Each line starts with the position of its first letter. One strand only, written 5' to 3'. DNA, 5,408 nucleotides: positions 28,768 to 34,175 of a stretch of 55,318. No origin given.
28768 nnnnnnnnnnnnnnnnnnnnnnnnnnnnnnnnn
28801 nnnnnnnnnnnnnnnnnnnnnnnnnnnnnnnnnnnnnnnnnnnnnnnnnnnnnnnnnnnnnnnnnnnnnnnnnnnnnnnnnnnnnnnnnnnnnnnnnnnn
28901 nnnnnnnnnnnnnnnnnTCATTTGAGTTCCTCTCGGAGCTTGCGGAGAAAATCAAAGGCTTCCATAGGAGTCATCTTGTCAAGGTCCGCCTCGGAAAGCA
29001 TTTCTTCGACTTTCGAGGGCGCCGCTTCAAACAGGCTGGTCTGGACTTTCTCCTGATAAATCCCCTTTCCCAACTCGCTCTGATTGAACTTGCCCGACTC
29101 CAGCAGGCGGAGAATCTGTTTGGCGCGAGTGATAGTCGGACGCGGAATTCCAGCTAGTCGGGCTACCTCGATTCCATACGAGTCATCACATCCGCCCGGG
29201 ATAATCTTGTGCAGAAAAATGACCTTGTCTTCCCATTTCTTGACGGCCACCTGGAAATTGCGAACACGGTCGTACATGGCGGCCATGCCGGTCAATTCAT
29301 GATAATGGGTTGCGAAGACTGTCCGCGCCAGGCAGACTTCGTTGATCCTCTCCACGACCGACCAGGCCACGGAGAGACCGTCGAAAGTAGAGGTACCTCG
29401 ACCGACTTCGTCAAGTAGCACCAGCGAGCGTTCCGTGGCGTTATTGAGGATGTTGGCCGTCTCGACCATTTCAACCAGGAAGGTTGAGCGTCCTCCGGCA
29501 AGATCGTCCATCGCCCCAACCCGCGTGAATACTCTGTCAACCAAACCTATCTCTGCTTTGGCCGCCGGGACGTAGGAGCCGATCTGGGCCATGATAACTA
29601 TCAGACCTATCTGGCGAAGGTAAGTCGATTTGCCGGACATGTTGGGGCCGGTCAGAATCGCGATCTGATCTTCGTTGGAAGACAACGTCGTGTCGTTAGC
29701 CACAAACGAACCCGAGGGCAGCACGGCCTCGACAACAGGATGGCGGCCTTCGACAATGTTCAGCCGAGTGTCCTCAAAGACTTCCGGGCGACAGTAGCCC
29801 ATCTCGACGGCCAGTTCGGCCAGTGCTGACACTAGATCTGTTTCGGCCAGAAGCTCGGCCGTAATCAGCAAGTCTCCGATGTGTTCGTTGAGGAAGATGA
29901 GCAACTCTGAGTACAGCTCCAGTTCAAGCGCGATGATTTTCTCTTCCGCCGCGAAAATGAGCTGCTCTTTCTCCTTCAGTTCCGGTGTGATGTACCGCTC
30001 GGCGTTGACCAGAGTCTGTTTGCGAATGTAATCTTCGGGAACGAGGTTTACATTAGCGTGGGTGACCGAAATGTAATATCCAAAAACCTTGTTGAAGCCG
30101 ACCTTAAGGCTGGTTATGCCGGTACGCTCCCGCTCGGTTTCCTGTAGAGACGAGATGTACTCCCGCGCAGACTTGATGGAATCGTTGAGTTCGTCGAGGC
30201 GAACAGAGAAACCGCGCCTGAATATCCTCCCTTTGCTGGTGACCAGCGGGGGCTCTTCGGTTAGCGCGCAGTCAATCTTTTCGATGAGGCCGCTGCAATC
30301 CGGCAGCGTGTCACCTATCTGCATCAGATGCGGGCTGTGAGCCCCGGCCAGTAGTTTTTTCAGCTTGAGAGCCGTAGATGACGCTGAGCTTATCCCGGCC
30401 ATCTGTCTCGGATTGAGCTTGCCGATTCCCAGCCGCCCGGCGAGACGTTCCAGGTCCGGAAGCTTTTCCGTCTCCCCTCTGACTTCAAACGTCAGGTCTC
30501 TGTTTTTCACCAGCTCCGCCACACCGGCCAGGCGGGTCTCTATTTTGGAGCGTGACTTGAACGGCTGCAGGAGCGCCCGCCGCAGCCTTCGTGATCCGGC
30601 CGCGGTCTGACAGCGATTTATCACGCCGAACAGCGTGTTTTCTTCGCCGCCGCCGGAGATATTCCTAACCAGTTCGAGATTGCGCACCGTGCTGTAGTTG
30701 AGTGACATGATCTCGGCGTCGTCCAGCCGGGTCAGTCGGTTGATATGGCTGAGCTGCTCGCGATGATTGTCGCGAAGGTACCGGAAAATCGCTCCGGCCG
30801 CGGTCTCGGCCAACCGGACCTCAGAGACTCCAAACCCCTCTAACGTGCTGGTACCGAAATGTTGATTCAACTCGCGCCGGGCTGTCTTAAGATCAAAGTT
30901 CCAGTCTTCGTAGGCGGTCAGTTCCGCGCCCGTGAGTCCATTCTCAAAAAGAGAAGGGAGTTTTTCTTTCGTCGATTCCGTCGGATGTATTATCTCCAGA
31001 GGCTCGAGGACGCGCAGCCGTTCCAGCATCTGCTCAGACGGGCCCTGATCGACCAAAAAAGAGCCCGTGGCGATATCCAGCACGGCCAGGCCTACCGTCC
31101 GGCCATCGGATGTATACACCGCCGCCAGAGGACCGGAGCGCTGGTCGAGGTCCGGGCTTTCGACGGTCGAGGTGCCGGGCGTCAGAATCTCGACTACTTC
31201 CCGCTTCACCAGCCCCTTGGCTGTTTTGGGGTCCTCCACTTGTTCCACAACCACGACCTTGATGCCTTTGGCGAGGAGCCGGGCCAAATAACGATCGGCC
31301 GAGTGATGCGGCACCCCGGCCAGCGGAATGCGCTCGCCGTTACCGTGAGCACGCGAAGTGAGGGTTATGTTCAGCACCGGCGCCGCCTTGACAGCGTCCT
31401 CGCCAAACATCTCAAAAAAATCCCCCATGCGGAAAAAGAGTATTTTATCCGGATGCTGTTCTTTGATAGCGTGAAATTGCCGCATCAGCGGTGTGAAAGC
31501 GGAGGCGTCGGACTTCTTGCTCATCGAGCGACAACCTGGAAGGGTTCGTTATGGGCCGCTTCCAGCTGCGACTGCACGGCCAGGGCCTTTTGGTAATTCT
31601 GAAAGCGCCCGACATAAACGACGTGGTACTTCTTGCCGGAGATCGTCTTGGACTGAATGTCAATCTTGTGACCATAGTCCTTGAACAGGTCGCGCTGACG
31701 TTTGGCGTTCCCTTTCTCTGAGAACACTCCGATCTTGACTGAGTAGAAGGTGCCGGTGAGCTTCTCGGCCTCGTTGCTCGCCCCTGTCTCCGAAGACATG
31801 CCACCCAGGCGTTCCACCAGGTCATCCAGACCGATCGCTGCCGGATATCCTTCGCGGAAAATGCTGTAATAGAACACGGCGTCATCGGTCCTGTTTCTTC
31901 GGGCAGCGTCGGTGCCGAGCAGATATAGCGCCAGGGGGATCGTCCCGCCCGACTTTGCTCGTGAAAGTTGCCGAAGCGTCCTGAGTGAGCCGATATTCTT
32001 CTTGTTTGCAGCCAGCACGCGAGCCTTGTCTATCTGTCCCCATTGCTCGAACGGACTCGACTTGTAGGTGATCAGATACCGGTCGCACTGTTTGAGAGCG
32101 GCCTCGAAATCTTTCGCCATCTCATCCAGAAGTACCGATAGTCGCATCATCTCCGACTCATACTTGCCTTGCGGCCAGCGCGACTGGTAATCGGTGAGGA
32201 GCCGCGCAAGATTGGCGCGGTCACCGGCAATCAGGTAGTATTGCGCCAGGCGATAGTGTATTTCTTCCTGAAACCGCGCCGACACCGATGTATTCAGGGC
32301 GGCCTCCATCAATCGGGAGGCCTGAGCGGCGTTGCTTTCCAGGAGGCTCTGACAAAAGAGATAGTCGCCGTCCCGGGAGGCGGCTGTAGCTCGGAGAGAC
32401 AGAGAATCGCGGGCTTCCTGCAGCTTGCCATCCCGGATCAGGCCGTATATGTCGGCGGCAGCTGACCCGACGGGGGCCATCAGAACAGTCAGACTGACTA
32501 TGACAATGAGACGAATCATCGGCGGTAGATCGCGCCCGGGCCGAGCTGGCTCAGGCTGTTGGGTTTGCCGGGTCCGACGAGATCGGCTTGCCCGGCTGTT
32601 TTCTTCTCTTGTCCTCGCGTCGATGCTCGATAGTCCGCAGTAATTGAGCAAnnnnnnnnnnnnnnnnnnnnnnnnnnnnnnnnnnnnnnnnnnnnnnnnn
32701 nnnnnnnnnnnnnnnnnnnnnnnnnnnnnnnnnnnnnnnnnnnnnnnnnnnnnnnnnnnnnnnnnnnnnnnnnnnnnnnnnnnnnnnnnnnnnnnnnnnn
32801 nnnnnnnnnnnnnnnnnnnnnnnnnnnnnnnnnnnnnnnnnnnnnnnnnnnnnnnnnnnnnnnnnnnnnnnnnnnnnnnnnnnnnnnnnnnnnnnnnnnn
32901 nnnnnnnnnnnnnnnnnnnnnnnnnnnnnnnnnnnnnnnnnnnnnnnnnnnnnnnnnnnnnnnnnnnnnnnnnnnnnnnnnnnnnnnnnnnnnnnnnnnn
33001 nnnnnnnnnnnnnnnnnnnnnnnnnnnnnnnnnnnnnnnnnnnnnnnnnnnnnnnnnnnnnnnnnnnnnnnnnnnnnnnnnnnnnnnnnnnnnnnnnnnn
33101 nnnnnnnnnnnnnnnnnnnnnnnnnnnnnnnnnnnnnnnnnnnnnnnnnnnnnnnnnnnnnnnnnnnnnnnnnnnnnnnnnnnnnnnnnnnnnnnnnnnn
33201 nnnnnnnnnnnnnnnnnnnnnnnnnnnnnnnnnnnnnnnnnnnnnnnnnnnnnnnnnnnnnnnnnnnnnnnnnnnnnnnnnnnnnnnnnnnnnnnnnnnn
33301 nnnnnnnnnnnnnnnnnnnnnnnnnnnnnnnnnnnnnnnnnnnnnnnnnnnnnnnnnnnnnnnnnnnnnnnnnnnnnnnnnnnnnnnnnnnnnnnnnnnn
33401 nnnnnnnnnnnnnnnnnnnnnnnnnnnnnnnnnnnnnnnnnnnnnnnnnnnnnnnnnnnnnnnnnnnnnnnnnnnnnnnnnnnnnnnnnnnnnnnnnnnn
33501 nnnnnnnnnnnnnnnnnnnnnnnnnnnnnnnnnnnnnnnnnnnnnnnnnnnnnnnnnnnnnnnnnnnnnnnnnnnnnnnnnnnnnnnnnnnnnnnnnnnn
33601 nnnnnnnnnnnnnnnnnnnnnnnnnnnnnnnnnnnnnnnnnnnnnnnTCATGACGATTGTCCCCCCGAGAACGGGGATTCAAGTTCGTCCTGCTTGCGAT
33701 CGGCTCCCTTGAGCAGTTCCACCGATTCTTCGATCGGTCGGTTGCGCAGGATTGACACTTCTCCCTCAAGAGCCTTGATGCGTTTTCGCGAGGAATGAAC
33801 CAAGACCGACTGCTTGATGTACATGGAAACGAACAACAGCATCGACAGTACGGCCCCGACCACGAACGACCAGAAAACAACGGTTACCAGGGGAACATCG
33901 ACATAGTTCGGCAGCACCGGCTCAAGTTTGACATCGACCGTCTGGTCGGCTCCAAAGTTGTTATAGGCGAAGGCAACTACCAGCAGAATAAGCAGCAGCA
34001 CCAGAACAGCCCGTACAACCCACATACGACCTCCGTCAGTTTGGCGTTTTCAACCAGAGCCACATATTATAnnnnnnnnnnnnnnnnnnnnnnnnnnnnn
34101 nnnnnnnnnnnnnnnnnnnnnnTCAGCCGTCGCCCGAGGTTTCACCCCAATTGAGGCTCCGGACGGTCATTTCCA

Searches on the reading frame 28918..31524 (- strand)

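Call 6: search_protein_families(library=ncbifam, proteins=[window:28918-31524:-], max_evalue=0.0001)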
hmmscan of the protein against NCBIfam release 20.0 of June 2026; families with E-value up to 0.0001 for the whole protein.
window:28918-31524:- (868 aa): 4 families
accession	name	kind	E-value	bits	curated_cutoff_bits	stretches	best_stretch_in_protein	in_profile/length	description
NF003810.1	PRK05399.1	equivalog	9.1e-296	983.7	480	1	11-809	2-793/793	DNA mismatch repair protein MutS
TIGR01070.1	mutS1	equivalog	6e-278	924.6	641.7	1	11-864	2-839/840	DNA mismatch repair protein MutS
TIGR01069.2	mutS2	equivalog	8.6e-50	169.9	400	1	303-814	19-519/790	endonuclease MutS2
NF052383.1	ATPase_KamC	equivalog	5.1e-47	160.8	300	1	439-746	142-433/508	lysine 5,6-aminomutase reactivase ATPase KamC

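Call 7: search_protein_families(library=pfam, proteins=[window:28918-31524:-], max_evalue=0.0001)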
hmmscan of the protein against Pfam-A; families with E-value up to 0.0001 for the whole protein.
window:28918-31524:- (868 aa): 5 families
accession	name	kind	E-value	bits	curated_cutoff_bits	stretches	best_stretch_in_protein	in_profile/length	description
PF00488.27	MutS_V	-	1.5e-82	276.6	30.2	1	623-809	2-188/188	MutS domain V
PF01624.25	MutS_I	-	7.5e-43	145.8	20.6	1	11-121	1-111/113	MutS domain I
PF05192.23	MutS_III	-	1.1e-36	127.5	34.1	1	278-569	1-194/194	MutS domain III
PF05190.23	MutS_IV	-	6.3e-28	97.3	22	1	438-528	1-91/92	MutS family domain IV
PF05188.22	MutS_II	-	3.7e-22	79.6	25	1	133-261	3-132/133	MutS domain II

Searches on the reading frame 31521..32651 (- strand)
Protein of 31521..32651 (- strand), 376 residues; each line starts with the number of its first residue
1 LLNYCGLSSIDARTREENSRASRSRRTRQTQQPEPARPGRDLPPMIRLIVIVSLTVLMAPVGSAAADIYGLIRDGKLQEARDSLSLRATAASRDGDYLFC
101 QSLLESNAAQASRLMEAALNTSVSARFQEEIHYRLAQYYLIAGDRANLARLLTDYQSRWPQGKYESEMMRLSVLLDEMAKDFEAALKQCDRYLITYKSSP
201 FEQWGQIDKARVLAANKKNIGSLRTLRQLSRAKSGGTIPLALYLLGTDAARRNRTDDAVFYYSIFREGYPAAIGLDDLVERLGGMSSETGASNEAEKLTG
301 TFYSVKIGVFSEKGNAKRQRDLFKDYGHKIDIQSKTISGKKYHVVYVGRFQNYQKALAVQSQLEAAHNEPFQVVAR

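Call 6: search_protein_families(library=ncbifam, proteins=[window:31521-32651:-], max_evalue=0.0001)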
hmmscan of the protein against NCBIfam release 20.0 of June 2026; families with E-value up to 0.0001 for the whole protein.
window:31521-32651:- (376 aa): 1 family
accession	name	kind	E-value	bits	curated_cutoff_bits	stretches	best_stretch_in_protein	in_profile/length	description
NF047735.1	MPL36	exception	9.4e-05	22.2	430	0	296-366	229-296/305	RlpA family plasminogen-binding lipoprotein MPL36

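Call 7: search_protein_families(library=pfam, proteins=[window:31521-32651:-], max_evalue=0.0001)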
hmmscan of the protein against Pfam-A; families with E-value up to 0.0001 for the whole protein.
window:31521-32651:- (376 aa): 1 family
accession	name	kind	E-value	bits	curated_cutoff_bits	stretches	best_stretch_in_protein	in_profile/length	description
PF05036.18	SPOR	-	3.1e-11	43.9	21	1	300-373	2-75/76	SPOR domain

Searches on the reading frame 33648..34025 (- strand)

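Call 6: search_protein_families(library=ncbifam, proteins=[window:33648-34025:-], max_evalue=0.0001)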
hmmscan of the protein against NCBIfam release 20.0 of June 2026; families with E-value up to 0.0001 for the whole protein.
window:33648-34025:- (125 aa): 0 families

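Call 7: search_protein_families(library=pfam, proteins=[window:33648-34025:-], max_evalue=0.0001)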
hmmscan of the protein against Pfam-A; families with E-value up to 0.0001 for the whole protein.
window:33648-34025:- (125 aa): 1 family
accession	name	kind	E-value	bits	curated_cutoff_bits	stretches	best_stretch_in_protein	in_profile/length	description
PF06305.16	LapA_dom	-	2.5e-09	37.4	28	1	39-90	12-63/64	Lipopolysaccharide assembly protein A domain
